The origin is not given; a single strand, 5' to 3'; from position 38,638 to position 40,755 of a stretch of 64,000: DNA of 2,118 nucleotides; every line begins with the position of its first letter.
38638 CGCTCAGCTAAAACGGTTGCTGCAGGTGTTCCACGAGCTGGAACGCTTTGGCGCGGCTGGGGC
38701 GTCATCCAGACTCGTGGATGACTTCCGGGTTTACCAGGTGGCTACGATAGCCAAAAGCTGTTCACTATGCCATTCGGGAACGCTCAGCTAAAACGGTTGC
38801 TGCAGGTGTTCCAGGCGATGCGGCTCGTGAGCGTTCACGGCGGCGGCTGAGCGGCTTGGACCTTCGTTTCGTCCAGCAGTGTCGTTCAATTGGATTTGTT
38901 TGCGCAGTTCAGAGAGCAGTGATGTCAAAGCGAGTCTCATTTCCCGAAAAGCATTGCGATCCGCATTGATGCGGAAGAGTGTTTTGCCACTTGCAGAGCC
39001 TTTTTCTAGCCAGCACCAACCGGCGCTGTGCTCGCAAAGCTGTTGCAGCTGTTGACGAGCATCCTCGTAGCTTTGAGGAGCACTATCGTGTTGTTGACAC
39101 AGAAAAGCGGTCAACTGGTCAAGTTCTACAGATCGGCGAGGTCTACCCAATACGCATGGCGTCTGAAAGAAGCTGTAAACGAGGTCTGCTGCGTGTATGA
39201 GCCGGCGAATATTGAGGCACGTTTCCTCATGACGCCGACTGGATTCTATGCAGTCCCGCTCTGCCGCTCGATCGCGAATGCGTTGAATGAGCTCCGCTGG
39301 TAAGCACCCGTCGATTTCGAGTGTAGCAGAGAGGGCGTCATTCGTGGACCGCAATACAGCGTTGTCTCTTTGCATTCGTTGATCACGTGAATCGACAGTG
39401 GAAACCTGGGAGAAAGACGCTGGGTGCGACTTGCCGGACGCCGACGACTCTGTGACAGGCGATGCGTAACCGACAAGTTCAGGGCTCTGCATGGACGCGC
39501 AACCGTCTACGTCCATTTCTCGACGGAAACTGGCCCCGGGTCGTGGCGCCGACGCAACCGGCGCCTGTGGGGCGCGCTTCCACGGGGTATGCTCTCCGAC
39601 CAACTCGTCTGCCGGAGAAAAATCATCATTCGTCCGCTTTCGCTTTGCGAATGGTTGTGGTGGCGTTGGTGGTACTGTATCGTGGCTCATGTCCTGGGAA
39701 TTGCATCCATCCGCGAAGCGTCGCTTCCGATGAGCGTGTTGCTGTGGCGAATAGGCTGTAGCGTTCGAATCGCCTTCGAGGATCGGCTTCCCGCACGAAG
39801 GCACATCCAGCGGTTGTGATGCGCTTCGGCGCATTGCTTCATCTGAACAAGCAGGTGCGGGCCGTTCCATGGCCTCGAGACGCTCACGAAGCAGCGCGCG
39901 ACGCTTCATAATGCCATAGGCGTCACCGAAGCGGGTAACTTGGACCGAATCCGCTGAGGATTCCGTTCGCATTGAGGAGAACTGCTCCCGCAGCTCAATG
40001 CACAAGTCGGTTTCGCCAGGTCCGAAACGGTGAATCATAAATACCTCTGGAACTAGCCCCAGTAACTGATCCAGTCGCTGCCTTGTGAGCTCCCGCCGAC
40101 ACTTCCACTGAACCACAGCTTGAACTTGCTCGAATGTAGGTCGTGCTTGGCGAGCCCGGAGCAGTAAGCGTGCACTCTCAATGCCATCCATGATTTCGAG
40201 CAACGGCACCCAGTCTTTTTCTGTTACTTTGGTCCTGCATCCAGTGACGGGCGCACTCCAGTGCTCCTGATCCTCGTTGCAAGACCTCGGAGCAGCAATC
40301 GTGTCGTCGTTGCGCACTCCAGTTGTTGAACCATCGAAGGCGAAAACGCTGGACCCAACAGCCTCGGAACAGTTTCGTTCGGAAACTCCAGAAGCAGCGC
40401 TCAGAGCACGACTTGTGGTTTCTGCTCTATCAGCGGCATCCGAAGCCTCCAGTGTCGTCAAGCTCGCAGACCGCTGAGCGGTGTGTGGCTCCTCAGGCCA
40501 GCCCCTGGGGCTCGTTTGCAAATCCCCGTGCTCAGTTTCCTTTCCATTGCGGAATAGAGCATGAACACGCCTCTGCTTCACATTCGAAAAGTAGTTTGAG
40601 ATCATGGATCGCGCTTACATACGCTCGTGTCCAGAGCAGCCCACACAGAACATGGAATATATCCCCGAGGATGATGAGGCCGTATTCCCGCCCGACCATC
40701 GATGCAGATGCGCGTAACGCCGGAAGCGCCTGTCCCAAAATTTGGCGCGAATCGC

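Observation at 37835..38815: Highly homogenised 143-bp satellite (about 7 copies) between the Nop52 promoter side and the CDT1-like 3' end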

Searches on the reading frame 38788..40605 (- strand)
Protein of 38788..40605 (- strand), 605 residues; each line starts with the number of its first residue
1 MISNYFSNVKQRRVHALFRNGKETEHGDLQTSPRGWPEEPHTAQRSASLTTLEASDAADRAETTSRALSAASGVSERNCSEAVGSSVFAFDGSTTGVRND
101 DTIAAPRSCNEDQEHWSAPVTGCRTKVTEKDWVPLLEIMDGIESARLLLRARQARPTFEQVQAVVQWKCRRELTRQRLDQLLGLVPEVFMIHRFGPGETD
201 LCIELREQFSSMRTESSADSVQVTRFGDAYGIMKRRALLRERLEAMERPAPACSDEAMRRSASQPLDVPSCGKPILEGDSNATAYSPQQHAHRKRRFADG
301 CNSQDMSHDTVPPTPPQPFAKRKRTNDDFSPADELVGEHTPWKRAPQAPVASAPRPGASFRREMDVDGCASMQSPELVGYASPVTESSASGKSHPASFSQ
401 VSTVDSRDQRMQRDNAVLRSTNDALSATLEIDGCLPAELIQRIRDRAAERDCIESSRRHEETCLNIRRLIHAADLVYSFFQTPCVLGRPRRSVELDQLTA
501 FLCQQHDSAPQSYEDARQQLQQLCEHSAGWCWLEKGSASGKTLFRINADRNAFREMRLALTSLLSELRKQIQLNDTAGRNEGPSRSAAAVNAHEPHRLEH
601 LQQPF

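Call 7: search_protein_families(library=pfam, proteins=[window:38788-40605:-], max_evalue=0.01)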
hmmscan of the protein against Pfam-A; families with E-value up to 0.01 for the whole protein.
window:38788-40605:- (605 aa): 1 family
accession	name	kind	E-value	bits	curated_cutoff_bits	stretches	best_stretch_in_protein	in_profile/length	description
PF16679.11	CDT1_C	-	0.00031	21.7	25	1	439-532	2-91/96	DNA replication factor Cdt1 C-terminal domain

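Call 17: find_homologous_proteins(query=window:38788-40605:-, max_evalue=0.00001)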
Query window:38788-40605:- (605 aa): 3 proteins with E <= 0.00001 among 8000 candidates.
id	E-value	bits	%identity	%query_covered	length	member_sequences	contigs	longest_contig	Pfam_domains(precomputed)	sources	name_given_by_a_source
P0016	0.0e+0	1356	99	100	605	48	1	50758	-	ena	-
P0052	3.3e-91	325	37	95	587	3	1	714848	-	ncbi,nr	ncbi:hypothetical protein CCYA_CCYA04G1342 [Cyanidiococcus yangmingshanensis]|nr:hypothetical protei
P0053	2.2e-88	315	38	94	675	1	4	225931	PF08839.18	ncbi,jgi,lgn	jgi:hypothetical protein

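Call 26: find_encoding_contigs(protein=P0052, flank=6000, max_places=3)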
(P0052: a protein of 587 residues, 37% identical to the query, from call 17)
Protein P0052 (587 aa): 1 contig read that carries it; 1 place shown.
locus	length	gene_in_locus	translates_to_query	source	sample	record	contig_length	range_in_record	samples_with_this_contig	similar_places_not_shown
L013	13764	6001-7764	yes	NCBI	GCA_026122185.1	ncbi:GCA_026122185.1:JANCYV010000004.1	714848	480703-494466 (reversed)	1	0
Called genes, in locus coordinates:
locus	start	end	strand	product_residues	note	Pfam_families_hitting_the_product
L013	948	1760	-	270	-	PF02630:SCO1-SenC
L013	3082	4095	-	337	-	PF01042:Ribonuc_L-PSP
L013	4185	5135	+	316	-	PF00535:Glycos_transf_2, PF13641:Glyco_tranf_2_3 (weak)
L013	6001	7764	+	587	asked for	-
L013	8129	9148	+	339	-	PF05997:Nop52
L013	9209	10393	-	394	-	PF13519:VWA_2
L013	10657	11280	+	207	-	-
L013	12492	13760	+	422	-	PF13639:zf-RING_2, PF13920:zf-C3HC4_3 (weak), PF00097:zf-C3HC4, PF13445:zf-RING_UBOX, PF13923:zf-C3HC4_2, PF14634:zf-RING_5 (weak), PF15227:zf-C3HC4_4 (weak), PF02190:LON_substr_bdg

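Call 27: find_encoding_contigs(protein=P0053, flank=6000, max_places=4)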
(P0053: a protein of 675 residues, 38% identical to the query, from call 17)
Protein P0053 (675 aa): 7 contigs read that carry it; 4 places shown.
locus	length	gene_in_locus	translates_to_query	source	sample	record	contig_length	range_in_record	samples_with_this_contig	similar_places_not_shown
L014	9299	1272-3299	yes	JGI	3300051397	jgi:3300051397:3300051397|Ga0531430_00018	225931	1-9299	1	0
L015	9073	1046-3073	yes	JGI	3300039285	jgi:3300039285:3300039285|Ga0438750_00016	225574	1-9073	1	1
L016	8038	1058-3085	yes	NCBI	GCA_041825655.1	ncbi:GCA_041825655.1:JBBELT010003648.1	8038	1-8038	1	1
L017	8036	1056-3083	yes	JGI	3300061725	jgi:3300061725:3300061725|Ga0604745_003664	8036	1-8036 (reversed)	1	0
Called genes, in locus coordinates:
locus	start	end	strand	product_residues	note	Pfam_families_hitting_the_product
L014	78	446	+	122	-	-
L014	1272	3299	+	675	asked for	PF08839:CDT1 (faint)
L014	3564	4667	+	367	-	PF05997:Nop52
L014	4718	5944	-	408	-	PF13519:VWA_2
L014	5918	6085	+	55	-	-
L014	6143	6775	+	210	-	-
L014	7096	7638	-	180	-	-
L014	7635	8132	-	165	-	-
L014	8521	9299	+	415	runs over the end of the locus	PF13920:zf-C3HC4_3 (weak), PF00097:zf-C3HC4 (weak), PF13445:zf-RING_UBOX, PF13639:zf-RING_2 (weak), PF13923:zf-C3HC4_2, PF14634:zf-RING_5 (weak), PF15227:zf-C3HC4_4 (weak), PF02190:LON_substr_bdg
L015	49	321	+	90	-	-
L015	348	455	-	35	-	-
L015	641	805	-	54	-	-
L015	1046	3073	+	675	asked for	PF08839:CDT1 (faint)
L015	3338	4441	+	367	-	PF05997:Nop52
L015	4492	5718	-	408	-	PF13519:VWA_2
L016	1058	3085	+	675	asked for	PF08839:CDT1 (faint)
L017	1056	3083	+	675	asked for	PF08839:CDT1 (faint)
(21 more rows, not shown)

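Call 50: search_solved_structures(query=A1, max_evalue=1)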
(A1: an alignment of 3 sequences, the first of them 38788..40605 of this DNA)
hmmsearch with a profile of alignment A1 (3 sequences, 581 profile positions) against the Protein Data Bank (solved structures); distinct sequences matched with E-value up to 1: 0.

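Call 52: search_protein_families(library=pfam, alignment_id=A1, max_evalue=0.1)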
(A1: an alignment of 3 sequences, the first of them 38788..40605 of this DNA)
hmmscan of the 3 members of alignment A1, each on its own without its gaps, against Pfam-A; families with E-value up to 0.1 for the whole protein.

A. member 1, window:38788-40605:- (605 aa): 2 families
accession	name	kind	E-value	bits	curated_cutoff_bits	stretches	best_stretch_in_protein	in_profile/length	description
PF16679.11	CDT1_C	-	0.00031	21.7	25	1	439-532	2-91/96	DNA replication factor Cdt1 C-terminal domain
PF08839.17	CDT1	-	0.011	16.5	22.6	1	142-192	15-65/170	DNA replication factor CDT1 like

B. families by the number of members that match (of 3 scanned): 2 families
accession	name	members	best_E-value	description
PF08839.17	CDT1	3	2e-05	DNA replication factor CDT1 like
PF16679.11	CDT1_C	3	0.0001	DNA replication factor Cdt1 C-terminal domain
